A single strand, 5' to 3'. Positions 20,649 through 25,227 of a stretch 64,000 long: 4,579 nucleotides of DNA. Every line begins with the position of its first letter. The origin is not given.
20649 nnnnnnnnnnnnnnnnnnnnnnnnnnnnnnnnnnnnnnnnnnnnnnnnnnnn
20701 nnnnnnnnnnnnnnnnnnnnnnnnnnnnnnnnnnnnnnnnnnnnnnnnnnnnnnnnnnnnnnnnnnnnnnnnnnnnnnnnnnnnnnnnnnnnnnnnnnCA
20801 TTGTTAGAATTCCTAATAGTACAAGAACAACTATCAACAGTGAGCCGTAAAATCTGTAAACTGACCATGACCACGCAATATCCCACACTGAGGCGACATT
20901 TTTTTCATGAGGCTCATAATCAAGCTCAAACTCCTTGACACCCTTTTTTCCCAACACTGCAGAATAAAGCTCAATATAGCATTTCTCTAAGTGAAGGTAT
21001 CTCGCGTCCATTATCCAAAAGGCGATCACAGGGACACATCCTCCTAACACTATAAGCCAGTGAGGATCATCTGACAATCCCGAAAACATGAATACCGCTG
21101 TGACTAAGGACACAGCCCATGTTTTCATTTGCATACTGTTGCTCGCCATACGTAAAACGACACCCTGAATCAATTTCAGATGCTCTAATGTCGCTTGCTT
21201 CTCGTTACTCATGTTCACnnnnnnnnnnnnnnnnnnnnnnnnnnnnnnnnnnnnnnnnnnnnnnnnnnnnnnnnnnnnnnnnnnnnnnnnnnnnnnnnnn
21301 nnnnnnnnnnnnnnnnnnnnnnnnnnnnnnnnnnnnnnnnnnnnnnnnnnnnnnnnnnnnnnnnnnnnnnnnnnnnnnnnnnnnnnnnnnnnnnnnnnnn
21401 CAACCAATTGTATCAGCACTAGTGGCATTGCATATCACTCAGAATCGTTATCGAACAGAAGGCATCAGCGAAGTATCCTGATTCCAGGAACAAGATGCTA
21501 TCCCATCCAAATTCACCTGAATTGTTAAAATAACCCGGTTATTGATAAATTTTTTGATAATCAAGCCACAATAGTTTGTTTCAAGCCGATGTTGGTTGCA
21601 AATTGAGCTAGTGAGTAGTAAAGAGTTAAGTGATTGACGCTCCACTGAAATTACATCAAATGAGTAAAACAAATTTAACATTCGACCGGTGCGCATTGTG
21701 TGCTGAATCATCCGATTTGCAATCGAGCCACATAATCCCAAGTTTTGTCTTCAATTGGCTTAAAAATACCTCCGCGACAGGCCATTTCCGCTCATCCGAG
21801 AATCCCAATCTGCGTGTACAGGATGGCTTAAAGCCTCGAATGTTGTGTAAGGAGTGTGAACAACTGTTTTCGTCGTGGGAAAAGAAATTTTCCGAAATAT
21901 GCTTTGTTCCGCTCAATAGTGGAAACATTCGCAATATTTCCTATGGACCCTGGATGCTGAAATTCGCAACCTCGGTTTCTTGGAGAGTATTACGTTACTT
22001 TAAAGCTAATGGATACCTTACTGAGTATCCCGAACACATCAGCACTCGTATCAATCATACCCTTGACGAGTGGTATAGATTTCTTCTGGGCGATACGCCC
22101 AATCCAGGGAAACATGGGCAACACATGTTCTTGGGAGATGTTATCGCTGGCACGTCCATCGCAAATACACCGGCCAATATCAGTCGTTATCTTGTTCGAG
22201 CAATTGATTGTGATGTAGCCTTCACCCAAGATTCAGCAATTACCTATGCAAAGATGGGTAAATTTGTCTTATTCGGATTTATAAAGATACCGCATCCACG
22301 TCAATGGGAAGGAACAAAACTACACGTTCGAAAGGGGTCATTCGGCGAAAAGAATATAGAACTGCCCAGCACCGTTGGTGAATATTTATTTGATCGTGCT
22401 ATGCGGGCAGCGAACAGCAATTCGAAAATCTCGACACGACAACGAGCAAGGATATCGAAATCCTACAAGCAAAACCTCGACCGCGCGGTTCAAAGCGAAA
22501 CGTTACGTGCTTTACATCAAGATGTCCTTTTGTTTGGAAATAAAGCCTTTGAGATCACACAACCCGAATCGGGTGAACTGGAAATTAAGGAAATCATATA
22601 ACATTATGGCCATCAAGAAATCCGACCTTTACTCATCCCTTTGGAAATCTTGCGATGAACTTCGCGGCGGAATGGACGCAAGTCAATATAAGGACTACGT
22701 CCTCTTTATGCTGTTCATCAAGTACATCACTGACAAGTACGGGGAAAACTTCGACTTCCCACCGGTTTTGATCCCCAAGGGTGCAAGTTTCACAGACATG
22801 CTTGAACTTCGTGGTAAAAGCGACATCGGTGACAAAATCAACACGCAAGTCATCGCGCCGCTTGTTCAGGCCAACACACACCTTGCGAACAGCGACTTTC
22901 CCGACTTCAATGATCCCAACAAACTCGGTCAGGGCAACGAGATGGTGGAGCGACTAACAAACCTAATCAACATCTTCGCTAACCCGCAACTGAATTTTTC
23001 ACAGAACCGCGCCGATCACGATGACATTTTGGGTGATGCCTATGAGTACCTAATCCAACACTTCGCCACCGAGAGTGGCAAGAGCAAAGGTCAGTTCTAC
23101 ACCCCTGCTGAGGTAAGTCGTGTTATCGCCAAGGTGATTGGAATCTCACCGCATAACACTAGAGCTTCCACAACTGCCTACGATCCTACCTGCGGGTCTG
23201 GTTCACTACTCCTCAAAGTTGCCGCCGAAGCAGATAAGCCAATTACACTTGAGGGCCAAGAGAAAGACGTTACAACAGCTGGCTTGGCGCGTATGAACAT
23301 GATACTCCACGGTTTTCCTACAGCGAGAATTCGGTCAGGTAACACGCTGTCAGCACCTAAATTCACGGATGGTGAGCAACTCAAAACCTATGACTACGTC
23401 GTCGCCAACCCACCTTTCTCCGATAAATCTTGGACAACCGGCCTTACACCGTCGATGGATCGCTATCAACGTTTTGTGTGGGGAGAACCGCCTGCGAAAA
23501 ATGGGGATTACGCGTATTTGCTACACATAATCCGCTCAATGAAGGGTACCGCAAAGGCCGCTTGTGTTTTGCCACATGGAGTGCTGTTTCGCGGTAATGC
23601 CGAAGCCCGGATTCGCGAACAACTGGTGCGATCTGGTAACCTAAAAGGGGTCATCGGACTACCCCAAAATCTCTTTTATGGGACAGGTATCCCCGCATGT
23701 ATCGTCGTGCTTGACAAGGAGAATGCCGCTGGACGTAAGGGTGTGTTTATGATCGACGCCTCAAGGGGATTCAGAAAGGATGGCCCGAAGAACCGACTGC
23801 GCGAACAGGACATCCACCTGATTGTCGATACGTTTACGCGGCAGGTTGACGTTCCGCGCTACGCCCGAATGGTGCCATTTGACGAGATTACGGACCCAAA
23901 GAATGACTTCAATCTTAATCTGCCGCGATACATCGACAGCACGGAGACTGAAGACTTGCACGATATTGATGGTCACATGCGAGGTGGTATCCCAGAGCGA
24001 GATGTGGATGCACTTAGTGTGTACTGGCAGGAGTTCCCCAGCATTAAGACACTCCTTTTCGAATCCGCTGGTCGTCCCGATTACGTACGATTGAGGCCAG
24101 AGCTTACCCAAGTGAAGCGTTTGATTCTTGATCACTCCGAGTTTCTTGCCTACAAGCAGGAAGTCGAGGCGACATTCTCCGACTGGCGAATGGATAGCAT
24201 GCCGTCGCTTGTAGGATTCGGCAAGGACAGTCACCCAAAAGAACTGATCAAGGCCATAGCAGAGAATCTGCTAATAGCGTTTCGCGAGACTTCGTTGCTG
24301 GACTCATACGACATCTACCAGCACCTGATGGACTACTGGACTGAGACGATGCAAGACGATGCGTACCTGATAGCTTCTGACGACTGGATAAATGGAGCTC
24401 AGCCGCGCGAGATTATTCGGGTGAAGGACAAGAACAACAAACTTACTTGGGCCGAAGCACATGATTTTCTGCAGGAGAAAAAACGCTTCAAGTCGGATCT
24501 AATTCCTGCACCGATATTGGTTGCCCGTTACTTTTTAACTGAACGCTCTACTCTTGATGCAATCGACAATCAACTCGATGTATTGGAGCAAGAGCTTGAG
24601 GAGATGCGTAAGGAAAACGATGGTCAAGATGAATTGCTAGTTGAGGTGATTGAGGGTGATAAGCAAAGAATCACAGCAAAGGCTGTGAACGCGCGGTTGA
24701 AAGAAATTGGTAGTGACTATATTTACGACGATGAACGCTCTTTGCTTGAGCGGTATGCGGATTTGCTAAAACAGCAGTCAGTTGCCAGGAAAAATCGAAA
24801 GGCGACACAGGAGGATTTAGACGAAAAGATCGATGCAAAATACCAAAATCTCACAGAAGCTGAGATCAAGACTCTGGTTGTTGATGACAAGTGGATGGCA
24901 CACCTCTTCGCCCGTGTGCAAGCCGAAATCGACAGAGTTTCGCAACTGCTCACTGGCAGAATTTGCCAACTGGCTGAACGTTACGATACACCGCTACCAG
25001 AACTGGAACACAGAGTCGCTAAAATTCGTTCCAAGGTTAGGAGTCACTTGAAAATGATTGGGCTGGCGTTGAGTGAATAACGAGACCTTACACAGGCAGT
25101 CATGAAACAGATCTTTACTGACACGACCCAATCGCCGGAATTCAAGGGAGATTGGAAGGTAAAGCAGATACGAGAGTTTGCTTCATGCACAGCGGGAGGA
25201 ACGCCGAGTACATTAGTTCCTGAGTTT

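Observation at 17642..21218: Thoeris-like cluster of three TIR proteins, a stand-alone SLOG-like protein and a small 3-TM protein, with no canonical ThsA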

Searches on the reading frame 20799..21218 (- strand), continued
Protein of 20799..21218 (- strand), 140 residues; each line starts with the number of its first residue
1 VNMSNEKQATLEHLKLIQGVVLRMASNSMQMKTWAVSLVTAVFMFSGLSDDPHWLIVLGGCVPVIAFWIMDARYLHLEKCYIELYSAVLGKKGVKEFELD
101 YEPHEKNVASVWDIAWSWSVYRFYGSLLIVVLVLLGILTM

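Call 65: search_protein_families(library=pfam, alignment_id=A3, max_evalue=1)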
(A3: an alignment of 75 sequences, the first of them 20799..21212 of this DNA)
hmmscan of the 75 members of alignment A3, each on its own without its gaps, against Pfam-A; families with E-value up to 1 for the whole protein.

A. member 1, window:20799-21212:- (138 aa): 0 families

B. families by the number of members that match (of 75 scanned): 49 families (the first 25 are shown)
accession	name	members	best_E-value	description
PF10028.14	DUF2270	9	0.0013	Predicted integral membrane protein (DUF2270)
PF11683.13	DUF3278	7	3.9e-05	Protein of unknown function (DUF3278)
PF24838.2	8xMP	7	0.0013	Octameric membrane protein family (8xMP)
PF09850.14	DotU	3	0.004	Type VI secretion system protein DotU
PF19744.4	DUF6232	2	0.035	Family of unknown function (DUF6232)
PF12666.12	PrgI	2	0.047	PrgI family protein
PF05814.16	Ac76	2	0.14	Orf76 (Ac76)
PF16883.10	DUF5080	1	0.0096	Domain of unknown function (DUF5080)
PF14256.11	YwiC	1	0.011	YwiC-like protein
PF00756.26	Esterase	1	0.014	Putative esterase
PF05774.16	Herpes_heli_pri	1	0.015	Herpesvirus helicase-primase complex component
PF19273.5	Exportin-5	1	0.022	Exportin-5 family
PF11241.13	DUF3043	1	0.029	Protein of unknown function (DUF3043)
PF24284.1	DUF7472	1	0.031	Family of unknown function (DUF7472)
PF20894.2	Tsp36_N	1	0.034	Small heat shock protein Tsp36, N-terminal domain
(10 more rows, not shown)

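Call 74: fold_search(model_id=the predicted structure, library=pdb)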
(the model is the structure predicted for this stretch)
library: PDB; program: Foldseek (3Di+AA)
matches with E <= 10: 201; with E <= 0.001: 0
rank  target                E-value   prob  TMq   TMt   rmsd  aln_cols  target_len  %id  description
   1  6ch2_D                1.1e+00  0.13  0.26  0.25  22.7       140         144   14  Crystal structure of the cytoplasmic domain of FlhA and FliT-FliD complex (released 2018-05-16)
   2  6s18_A                1.1e+00  0.11  0.25  0.24  16.6       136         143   16  Ligand binding domain of the P. putida receptor PcaY_PP in complex with glycerol (released 2020-10-21)
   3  5j0l_D                1.1e+00  0.38  0.38  0.43   8.1       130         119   15  De novo design of protein homo-oligomers with modular hydrogen bond network-mediated specificity (released 2016-07-06)
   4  5j0l_A                1.1e+00  0.33  0.36  0.38   8.1       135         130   15  De novo design of protein homo-oligomers with modular hydrogen bond network-mediated specificity (released 2016-07-06)
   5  6s38_B                1.1e+00  0.08  0.21  0.21  17.0       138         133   15  Ligand binding domain of the P. putida receptor PcaY_PP in complex with quinate (released 2020-10-21)
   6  9qwr_B                1.2e+00  0.25  0.37  0.32   9.1       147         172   15  MIC60 helical bundle dimer (released 2026-02-25)
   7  6s18_B                1.2e+00  0.08  0.20  0.21  17.1       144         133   14  Ligand binding domain of the P. putida receptor PcaY_PP in complex with glycerol (released 2020-10-21)
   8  6ch2_E                1.3e+00  0.08  0.23  0.22  23.6       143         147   13  Crystal structure of the cytoplasmic domain of FlhA and FliT-FliD complex (released 2018-05-16)
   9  9vub_C                1.4e+00  0.75  0.51  0.20   6.9       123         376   14  channel C complex with 3 (released 2026-03-11)
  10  8ek4_A                1.4e+00  0.20  0.33  0.34  13.2       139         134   12  De novo designed ice-binding proteins from twist-constrained helices (released 2023-07-12)
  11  8ek4_B                1.4e+00  0.20  0.33  0.33  13.1       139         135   12  De novo designed ice-binding proteins from twist-constrained helices (released 2023-07-12)
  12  9vub_A                1.5e+00  0.72  0.51  0.20   6.9       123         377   14  channel C complex with 3 (released 2026-03-11)
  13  8rz0_E                1.5e+00  0.35  0.40  0.46   6.7       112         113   15  Synthetic immunogen RH5-34EM bound to monoclonal antibody R5.016 (released 2024-07-17)
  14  8a1g_D                1.6e+00  0.41  0.52  0.40  17.1       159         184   12  Structure of the SNX1-SNX5 complex (released 2023-06-14)
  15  8a1g_C                1.6e+00  0.38  0.52  0.40  16.3       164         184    9  Structure of the SNX1-SNX5 complex (released 2023-06-14)
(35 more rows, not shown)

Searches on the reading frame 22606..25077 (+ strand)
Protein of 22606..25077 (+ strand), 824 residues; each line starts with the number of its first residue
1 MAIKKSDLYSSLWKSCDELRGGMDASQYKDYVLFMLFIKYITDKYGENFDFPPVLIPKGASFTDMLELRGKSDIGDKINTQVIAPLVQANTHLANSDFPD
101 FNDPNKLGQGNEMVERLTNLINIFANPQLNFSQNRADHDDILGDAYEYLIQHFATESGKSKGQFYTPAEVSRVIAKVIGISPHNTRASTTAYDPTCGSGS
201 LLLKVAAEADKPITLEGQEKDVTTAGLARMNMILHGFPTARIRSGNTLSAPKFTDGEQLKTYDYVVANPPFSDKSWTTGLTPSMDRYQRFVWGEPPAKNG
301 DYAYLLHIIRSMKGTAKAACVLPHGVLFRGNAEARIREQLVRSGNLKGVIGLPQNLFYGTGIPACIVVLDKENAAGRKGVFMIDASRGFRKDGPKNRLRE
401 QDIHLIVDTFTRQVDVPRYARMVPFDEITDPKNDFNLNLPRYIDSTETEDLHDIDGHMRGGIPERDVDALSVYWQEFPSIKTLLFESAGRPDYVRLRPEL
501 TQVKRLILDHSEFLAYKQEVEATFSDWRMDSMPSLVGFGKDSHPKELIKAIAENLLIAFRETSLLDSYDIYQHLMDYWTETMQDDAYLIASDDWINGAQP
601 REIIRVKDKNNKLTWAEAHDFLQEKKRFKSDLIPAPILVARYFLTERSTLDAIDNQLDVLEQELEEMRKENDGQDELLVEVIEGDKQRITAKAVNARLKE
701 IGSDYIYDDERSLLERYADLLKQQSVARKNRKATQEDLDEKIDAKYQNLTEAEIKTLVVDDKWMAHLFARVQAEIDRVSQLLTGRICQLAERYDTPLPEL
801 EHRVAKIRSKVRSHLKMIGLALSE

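Call 60: search_protein_families(library=pfam, proteins=[window:22606-25077:+], max_evalue=0.001)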
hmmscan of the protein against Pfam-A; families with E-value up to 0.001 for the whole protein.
window:22606-25077:+ (824 aa): 3 families
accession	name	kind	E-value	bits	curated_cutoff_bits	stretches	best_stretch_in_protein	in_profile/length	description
PF02384.22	N6_Mtase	-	7.7e-94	314.9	20.4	1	139-450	3-310/311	N-6 DNA Methylase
PF12161.14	HsdM_N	-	5.2e-13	50.2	24.5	1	10-124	3-135/135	HsdM N-terminal domain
PF05175.20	MTS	-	0.00019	21.5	23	1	187-275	31-112/170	Methyltransferase small domain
